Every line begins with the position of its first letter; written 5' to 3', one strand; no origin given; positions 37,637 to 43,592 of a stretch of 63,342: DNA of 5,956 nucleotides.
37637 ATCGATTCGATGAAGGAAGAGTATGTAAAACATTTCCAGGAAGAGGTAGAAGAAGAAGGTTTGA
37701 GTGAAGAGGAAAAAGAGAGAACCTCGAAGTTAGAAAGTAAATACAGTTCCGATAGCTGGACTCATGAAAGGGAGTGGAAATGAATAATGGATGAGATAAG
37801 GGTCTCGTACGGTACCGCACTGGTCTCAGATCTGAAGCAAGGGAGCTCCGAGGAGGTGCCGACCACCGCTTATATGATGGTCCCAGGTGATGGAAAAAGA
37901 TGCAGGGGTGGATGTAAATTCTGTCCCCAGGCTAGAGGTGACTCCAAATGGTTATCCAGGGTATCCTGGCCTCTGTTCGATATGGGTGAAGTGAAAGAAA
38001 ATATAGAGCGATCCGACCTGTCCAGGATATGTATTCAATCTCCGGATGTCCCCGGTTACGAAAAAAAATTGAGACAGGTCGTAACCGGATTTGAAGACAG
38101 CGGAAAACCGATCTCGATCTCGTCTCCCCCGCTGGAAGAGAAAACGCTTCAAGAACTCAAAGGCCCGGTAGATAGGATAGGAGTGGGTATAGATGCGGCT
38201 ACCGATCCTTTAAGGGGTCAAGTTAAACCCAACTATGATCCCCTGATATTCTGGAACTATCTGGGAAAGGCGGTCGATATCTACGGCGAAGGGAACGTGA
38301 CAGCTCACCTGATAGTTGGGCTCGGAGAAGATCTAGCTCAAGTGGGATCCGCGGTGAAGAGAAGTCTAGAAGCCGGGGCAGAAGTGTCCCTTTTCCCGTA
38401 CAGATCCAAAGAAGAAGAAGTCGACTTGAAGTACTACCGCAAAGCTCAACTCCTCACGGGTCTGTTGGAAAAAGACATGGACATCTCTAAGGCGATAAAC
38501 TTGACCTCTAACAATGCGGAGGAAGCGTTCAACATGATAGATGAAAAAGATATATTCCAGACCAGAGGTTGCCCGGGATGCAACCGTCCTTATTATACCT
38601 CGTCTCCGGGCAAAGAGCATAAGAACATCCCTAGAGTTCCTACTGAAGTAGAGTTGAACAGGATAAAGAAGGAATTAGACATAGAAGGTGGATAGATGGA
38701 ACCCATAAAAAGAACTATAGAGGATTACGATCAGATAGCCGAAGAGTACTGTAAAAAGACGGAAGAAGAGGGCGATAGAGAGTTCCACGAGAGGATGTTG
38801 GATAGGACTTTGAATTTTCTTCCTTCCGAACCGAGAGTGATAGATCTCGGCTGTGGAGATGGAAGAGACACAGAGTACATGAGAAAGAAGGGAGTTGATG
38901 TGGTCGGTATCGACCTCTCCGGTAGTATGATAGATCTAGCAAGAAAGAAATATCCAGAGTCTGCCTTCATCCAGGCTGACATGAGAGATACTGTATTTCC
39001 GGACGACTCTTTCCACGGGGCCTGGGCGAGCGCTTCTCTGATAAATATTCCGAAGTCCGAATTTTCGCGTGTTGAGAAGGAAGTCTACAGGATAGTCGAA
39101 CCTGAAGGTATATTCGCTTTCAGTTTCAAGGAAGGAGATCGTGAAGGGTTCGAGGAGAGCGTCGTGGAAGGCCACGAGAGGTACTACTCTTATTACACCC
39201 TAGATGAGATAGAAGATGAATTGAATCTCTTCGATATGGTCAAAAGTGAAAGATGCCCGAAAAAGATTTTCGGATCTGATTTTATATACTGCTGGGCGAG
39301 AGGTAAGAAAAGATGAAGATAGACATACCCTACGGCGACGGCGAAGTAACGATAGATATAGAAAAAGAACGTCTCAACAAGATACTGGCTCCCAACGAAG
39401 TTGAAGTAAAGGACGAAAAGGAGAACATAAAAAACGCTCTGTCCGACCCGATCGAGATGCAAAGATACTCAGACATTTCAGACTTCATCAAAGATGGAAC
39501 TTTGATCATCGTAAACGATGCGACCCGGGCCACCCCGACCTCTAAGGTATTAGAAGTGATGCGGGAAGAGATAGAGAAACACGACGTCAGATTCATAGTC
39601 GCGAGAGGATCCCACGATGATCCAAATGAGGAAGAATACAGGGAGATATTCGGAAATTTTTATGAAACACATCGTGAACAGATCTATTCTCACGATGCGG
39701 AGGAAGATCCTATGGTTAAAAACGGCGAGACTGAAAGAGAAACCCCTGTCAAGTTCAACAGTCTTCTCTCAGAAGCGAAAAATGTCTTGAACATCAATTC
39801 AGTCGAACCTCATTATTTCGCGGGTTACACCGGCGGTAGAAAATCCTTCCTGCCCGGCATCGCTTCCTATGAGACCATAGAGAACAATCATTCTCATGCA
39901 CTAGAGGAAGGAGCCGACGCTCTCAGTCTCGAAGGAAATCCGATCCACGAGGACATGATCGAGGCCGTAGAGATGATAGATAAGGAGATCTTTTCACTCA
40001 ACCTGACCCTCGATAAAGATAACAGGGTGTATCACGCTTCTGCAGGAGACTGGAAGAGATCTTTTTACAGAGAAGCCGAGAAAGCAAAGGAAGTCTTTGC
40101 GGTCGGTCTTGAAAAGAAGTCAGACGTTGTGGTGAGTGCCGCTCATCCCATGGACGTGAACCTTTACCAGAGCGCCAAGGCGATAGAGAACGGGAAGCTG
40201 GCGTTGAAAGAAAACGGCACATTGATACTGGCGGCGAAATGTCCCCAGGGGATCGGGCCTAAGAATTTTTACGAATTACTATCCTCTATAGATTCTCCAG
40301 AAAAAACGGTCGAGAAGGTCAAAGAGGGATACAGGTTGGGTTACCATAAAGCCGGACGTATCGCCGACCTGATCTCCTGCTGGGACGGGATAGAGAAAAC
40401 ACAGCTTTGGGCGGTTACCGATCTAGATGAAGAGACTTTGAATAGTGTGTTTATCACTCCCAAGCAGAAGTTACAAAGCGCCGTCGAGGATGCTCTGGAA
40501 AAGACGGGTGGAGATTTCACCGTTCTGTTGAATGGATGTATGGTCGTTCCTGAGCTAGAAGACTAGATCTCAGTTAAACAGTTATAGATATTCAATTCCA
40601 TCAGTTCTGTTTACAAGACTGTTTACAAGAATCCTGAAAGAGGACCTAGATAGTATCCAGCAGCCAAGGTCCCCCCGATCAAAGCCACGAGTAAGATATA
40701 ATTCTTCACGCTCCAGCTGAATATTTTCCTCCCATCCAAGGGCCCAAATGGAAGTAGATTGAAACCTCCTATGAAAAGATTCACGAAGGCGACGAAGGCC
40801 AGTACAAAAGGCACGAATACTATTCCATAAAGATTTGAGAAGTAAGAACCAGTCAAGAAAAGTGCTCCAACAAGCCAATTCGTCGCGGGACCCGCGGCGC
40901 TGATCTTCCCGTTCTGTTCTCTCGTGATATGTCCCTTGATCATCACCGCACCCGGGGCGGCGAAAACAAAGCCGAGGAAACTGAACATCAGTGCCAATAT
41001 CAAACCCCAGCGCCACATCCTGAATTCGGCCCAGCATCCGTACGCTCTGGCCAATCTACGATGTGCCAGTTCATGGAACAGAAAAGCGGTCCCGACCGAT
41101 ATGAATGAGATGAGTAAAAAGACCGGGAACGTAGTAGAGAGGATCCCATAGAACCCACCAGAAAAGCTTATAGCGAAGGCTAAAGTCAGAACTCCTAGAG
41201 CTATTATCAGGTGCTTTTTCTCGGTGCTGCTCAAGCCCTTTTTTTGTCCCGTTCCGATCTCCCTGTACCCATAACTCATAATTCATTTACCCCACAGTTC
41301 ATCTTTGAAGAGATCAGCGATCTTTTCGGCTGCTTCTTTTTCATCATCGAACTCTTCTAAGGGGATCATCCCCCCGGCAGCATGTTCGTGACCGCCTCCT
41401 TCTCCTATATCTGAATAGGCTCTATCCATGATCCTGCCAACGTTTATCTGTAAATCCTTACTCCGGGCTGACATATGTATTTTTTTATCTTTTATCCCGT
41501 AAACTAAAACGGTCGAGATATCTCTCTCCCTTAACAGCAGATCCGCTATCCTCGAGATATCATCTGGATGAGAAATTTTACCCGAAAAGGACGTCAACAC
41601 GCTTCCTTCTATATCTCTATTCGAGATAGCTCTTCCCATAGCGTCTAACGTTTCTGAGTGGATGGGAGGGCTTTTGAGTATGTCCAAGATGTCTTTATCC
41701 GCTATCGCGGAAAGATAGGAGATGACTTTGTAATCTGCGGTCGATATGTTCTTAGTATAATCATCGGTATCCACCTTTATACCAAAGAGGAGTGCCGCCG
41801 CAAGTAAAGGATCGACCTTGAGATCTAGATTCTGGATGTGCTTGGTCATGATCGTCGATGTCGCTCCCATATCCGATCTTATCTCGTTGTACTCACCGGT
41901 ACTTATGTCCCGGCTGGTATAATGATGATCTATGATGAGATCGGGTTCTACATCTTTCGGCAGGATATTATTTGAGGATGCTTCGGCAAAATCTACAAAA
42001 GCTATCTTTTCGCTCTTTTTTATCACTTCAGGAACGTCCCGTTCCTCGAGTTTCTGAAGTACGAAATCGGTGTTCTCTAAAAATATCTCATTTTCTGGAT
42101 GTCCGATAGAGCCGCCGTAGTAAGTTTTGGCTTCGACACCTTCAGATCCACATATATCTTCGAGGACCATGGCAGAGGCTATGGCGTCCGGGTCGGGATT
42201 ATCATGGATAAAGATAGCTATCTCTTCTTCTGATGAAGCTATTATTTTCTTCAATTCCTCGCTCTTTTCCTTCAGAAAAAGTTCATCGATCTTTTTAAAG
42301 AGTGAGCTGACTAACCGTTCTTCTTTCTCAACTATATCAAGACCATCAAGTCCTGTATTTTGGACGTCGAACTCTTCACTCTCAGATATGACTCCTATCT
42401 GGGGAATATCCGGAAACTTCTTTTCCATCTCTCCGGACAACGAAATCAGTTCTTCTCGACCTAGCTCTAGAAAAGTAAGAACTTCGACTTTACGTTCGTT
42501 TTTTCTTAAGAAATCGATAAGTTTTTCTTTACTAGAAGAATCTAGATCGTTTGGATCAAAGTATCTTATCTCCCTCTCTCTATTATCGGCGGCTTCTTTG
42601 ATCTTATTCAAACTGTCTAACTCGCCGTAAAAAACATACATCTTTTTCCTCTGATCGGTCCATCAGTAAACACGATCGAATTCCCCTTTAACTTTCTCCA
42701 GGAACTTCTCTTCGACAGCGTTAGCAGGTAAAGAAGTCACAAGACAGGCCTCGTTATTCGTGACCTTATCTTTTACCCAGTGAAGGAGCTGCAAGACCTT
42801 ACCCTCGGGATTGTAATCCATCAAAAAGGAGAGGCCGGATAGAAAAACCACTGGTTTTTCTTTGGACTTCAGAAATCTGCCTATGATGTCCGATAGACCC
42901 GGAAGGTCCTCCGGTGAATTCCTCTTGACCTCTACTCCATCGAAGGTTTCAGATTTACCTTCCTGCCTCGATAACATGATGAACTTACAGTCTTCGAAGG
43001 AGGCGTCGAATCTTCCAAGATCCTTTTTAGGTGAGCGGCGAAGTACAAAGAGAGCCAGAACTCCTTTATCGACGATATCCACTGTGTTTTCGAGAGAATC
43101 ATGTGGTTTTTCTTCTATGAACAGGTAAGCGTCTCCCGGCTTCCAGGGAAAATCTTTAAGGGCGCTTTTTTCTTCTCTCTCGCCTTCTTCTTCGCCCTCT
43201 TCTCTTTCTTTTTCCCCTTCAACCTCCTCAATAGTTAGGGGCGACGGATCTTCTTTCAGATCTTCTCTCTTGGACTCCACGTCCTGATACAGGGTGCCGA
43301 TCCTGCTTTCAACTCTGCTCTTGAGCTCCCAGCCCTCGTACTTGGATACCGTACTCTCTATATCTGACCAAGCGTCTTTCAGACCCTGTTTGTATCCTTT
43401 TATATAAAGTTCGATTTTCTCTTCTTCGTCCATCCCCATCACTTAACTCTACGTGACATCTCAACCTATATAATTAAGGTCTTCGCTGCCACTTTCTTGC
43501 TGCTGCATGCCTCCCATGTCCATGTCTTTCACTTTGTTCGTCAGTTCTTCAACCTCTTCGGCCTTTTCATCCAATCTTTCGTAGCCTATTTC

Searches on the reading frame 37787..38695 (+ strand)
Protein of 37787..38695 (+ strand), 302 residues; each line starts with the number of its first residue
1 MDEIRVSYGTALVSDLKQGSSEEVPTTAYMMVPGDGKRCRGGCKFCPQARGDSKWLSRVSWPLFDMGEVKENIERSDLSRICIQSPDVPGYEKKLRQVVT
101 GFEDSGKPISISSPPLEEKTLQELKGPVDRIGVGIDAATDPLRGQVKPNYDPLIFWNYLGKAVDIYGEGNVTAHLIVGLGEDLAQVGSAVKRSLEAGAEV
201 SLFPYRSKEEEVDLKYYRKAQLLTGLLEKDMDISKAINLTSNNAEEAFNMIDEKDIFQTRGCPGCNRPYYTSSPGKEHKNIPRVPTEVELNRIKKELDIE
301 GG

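Call 16: search_protein_families(library=pfam, proteins=[window:37787-38695:+], max_evalue=0.00001)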
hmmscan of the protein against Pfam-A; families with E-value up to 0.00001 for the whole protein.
window:37787-38695:+ (302 aa): 1 family
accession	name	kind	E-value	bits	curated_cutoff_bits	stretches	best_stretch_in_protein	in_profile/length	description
PF04055.27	Radical_SAM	-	9.8e-09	36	29.5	1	37-186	5-159/166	Radical SAM superfamily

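Call 73: search_protein_families(library=ncbifam, proteins=[window:37787-38695:+], max_evalue=1e-10)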
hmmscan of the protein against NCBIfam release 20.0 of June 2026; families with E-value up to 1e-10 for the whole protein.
window:37787-38695:+ (302 aa): 1 family
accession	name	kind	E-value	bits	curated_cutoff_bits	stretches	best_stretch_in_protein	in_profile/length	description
NF053743.1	LipS2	equivalog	2.4e-64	217.6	270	1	4-282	1-292/292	LipS2 family lipoyl synthase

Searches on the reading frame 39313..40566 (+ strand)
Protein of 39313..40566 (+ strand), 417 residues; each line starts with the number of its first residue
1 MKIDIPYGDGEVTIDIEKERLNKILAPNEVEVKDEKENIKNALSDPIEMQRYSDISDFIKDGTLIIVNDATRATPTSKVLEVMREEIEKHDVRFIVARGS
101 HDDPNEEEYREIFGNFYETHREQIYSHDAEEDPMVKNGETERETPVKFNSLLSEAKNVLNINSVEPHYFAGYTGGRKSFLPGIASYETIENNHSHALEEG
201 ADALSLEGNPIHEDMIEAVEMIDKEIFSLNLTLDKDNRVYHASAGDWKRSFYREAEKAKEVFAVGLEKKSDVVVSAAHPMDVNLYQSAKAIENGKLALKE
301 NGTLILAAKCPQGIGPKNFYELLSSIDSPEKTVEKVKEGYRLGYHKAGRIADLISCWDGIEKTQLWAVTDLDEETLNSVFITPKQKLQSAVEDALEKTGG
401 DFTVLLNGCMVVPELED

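Call 17: search_protein_families(library=pfam, proteins=[window:39313-40566:+], max_evalue=0.00001)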
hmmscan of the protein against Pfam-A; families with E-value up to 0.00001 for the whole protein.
window:39313-40566:+ (417 aa): 2 families
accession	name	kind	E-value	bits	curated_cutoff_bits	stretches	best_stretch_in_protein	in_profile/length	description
PF09861.14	Lar_N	-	5.8e-49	166.5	23.3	1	7-199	1-198/204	Lactate racemase N-terminal domain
PF21113.2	LarA_C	-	3.5e-14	53.4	25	1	268-410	4-149/152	Lactate racemase C-terminal domain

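Call 73: search_protein_families(library=ncbifam, proteins=[window:39313-40566:+], max_evalue=1e-10)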
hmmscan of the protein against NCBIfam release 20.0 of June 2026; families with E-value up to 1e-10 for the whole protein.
window:39313-40566:+ (417 aa): 5 families
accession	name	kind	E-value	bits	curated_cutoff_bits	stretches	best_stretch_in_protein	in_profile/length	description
NF052593.1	NPN_racem_MAR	equivalog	1.9e-101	339.7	500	1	3-413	1-413/415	nickel-dependent malate racemase, LarAH6 family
NF052595.1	NPN_LarAH5_MAR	equivalog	5.5e-78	262.8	462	1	3-404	1-402/415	nickel-dependent malate racemase, LarAH5 family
NF052525.1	NPN_LarAH10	equivalog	1.2e-74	251.5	540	1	2-413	2-425/426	NPN-dependent 2-hydroxyacid racemase, LarAH10 family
NF033504.2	Ni_dep_LarA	equivalog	3e-73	247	460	1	2-411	1-419/422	nickel-dependent lactate racemase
NF052592.1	LarAH_14_15_16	equivalog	4e-11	42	740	1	31-236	40-256/520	NPN-dependent hydroxyacid isomerase, LarAH14/15/16 family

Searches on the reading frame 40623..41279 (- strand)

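Call 17: search_protein_families(library=pfam, proteins=[window:40623-41279:-], max_evalue=0.00001)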
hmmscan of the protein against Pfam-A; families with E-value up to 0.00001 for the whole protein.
window:40623-41279:- (218 aa): 1 family
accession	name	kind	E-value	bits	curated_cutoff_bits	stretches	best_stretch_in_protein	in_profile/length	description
PF02163.28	Peptidase_M50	-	1.2e-08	35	27.2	0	159-188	162-191/221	Peptidase family M50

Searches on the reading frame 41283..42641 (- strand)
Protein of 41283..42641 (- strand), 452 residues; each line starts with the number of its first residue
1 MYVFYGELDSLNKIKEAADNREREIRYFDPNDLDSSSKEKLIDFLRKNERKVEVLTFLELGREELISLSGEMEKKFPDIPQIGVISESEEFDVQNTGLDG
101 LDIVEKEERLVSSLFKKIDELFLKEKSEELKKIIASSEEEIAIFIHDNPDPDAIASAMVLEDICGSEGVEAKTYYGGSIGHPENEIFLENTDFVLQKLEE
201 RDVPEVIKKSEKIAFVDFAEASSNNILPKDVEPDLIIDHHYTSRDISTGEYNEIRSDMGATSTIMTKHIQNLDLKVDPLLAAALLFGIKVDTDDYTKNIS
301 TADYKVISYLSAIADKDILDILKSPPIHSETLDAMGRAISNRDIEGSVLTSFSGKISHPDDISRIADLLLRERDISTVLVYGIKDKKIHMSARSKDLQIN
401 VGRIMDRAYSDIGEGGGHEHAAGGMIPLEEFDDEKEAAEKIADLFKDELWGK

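Call 17: search_protein_families(library=pfam, proteins=[window:41283-42641:-], max_evalue=0.00001)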
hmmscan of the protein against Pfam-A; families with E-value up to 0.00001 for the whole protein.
window:41283-42641:- (452 aa): 2 families
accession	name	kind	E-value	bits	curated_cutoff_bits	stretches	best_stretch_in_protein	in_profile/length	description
PF02272.25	DHHA1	-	1.1e-14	55.2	25.9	1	347-441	3-99/102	DHHA1 domain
PF01368.27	DHH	-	6.3e-13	49.5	28.1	1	141-288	2-125/125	DHH family, N-terminal domain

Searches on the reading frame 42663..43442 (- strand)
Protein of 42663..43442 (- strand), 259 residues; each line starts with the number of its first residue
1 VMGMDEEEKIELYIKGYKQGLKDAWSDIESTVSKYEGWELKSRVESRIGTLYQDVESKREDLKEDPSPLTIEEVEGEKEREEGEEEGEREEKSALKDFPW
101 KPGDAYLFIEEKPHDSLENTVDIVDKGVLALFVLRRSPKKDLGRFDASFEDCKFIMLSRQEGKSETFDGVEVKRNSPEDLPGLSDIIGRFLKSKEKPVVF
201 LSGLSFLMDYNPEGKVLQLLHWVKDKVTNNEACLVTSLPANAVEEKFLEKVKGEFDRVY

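Call 17: search_protein_families(library=pfam, proteins=[window:42663-43442:-], max_evalue=0.00001)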
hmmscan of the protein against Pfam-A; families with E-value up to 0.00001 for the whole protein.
window:42663-43442:- (259 aa): 1 family
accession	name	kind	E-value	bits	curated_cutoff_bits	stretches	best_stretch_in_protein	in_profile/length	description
PF05763.18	DUF835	-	7.6e-15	55.3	33.1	1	114-249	5-130/136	Protein of unknown function (DUF835)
